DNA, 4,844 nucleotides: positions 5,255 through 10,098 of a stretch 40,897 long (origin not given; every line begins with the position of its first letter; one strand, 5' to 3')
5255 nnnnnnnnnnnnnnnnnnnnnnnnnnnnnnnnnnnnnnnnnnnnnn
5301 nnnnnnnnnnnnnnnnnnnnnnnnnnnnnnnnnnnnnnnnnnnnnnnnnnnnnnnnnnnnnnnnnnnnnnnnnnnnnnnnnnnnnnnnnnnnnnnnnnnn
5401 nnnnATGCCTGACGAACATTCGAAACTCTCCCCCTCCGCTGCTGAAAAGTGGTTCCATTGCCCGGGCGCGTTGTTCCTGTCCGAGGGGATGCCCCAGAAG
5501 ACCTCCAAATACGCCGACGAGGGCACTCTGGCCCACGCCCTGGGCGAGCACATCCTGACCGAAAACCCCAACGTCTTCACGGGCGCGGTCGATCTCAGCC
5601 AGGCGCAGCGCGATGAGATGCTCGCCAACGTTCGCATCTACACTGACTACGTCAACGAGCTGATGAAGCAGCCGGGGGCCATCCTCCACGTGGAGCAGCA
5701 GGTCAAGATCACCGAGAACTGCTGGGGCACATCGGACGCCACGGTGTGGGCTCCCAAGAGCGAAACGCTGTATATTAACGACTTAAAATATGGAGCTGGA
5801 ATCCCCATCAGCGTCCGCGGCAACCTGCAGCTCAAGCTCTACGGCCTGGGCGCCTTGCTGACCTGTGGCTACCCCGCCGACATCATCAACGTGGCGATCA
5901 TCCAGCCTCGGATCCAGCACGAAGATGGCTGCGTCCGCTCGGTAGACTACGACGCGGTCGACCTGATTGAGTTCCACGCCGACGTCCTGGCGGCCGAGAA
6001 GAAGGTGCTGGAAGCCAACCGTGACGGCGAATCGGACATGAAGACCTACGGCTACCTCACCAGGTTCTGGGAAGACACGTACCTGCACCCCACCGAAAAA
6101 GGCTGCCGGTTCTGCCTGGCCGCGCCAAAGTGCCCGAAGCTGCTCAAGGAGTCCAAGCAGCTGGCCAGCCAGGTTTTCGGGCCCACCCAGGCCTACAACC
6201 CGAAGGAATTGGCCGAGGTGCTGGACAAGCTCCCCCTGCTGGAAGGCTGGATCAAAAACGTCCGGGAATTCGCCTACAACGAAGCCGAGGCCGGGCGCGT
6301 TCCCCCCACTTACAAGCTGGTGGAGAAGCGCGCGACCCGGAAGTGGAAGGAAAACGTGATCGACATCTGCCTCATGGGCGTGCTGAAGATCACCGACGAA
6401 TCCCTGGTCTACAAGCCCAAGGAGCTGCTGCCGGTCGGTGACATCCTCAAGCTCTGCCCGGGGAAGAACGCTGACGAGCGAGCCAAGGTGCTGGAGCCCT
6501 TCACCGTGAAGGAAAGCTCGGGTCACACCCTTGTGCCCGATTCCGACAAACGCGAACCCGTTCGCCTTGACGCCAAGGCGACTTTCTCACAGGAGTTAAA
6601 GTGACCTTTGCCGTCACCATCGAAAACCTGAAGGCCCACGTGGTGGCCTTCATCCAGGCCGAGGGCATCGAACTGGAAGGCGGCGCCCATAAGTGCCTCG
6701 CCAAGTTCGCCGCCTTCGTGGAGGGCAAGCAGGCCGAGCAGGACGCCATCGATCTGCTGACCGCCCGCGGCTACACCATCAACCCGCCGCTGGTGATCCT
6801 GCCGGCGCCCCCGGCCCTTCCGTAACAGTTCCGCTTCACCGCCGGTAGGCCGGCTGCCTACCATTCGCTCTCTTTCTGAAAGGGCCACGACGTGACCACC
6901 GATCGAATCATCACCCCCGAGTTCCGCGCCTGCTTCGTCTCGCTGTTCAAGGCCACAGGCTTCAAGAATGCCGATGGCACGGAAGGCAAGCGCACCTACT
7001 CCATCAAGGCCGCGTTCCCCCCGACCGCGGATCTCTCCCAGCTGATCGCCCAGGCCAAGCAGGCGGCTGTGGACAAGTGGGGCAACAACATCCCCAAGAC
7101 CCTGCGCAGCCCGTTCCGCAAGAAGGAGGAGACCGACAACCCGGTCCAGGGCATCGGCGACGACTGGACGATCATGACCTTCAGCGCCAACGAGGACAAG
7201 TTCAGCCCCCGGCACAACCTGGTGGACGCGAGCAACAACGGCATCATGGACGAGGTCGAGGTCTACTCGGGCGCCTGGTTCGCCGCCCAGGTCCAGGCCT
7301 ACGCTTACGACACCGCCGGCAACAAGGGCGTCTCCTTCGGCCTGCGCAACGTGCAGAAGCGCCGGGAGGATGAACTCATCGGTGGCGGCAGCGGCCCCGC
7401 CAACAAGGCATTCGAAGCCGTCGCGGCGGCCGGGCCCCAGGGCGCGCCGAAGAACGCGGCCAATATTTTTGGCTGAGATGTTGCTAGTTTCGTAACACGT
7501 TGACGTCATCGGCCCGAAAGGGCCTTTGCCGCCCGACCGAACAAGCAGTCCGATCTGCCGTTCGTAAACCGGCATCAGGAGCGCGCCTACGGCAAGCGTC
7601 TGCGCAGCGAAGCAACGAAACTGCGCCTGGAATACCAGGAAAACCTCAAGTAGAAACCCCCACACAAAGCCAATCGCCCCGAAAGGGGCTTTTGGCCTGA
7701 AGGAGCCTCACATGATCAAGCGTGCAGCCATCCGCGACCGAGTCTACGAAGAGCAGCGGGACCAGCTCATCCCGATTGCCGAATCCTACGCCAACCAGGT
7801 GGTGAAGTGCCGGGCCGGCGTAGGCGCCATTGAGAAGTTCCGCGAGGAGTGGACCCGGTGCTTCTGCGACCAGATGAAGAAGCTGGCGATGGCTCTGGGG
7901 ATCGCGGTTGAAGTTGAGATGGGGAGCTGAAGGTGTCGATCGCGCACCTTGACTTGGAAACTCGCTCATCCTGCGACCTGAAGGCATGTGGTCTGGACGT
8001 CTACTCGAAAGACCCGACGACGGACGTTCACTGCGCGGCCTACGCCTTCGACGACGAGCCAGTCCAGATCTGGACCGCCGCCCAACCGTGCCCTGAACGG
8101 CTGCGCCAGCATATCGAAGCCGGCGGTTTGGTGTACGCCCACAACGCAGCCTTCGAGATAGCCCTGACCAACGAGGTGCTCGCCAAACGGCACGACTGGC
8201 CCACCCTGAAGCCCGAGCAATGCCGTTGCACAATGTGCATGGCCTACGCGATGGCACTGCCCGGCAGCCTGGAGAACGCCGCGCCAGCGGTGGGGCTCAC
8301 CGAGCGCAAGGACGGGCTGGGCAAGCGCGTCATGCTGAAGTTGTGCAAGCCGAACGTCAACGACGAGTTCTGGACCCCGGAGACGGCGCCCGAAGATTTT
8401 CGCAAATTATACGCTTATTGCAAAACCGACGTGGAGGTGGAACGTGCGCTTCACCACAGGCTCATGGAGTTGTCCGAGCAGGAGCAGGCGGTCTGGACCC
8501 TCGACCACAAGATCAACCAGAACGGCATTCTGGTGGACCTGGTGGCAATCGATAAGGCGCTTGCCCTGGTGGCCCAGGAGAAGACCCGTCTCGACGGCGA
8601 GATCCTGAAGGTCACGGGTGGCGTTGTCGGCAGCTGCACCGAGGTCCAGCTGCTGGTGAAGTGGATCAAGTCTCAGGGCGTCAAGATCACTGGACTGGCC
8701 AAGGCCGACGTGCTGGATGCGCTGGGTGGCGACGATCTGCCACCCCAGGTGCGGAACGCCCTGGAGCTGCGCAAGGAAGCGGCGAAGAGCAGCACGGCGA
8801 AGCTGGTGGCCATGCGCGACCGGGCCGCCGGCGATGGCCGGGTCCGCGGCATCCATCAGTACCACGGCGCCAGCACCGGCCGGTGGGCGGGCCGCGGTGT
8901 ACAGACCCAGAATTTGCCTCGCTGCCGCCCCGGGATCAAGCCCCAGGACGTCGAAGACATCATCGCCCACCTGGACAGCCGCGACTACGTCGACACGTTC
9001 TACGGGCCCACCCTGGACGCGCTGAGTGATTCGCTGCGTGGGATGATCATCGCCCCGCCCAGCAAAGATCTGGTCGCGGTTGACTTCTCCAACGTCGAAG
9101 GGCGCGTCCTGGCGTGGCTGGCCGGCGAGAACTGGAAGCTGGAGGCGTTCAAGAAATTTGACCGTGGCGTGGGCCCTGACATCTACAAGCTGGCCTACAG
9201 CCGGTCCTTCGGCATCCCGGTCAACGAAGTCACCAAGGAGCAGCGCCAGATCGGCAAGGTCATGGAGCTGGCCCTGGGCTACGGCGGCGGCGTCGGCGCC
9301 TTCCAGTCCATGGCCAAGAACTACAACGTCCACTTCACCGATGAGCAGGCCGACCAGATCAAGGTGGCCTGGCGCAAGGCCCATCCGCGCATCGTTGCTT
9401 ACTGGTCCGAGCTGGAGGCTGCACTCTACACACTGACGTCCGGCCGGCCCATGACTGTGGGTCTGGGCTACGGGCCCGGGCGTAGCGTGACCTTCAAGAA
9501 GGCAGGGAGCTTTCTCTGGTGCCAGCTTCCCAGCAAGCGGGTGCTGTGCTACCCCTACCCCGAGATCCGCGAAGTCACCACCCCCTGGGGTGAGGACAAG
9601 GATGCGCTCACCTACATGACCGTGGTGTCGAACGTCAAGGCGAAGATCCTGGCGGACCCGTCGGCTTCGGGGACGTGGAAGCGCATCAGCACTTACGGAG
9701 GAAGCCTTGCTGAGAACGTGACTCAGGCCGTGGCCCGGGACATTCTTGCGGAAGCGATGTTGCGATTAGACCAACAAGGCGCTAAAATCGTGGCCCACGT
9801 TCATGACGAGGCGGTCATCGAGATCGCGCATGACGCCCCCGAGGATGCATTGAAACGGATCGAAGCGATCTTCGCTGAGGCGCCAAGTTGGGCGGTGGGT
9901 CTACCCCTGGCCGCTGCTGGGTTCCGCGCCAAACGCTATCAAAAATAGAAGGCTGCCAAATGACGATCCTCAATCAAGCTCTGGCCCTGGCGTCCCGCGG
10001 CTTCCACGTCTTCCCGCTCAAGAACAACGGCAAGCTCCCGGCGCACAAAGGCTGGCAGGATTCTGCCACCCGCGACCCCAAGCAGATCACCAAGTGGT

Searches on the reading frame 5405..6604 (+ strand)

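Call 9: search_protein_families(library=pfam, proteins=[window:5405-6604:+], max_evalue=0.01)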
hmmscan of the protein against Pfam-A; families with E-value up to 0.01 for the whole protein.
window:5405-6604:+ (399 aa): 1 family
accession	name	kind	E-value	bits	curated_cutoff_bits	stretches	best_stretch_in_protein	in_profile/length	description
PF10926.14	DUF2800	-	1.9e-68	231.8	21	1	5-384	1-368/368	Protein of unknown function (DUF2800)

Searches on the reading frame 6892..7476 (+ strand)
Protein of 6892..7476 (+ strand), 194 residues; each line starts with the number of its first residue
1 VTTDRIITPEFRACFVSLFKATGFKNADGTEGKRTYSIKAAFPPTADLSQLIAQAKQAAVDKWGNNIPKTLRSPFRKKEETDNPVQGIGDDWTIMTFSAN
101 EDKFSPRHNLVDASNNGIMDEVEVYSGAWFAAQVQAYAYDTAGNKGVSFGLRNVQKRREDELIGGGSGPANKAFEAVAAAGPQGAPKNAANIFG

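Call 9: search_protein_families(library=pfam, proteins=[window:6892-7476:+], max_evalue=0.01)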
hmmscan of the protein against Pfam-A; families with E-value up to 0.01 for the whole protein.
window:6892-7476:+ (194 aa): 1 family
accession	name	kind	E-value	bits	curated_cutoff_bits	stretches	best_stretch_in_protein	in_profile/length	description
PF10991.15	Enc34_ssDNA-bd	-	1.4e-27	96.9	26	1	5-176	2-168/176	Enterobacter phage Enc34, ssDNA-binding protein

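Call 41: find_related_loci(query=window:6892-7476:+, collection=viral_contigs, flank=8000)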
Query window:6892-7476:+ (194 aa) in viral_contigs; peptide patterns used: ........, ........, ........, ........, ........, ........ (x = any residue, [..] = any of these).
4 stretches matched a pattern; 2 encode a relative of the query (tblastn E <= 1e-3); 2 distinct loci.
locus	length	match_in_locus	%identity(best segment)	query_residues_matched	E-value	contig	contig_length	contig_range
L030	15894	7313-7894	97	1-194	6e-129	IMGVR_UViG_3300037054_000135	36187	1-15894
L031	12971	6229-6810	98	1-194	2e-128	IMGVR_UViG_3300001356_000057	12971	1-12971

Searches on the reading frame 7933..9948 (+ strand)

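Call 9: search_protein_families(library=pfam, proteins=[window:7933-9948:+], max_evalue=0.01)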
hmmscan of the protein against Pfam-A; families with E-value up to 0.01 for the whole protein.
window:7933-9948:+ (671 aa): 1 family
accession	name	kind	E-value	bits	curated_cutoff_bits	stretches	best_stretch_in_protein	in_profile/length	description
PF00476.26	DNA_pol_A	-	1.9e-24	86.7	34.3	2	241-495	42-259/381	DNA polymerase family A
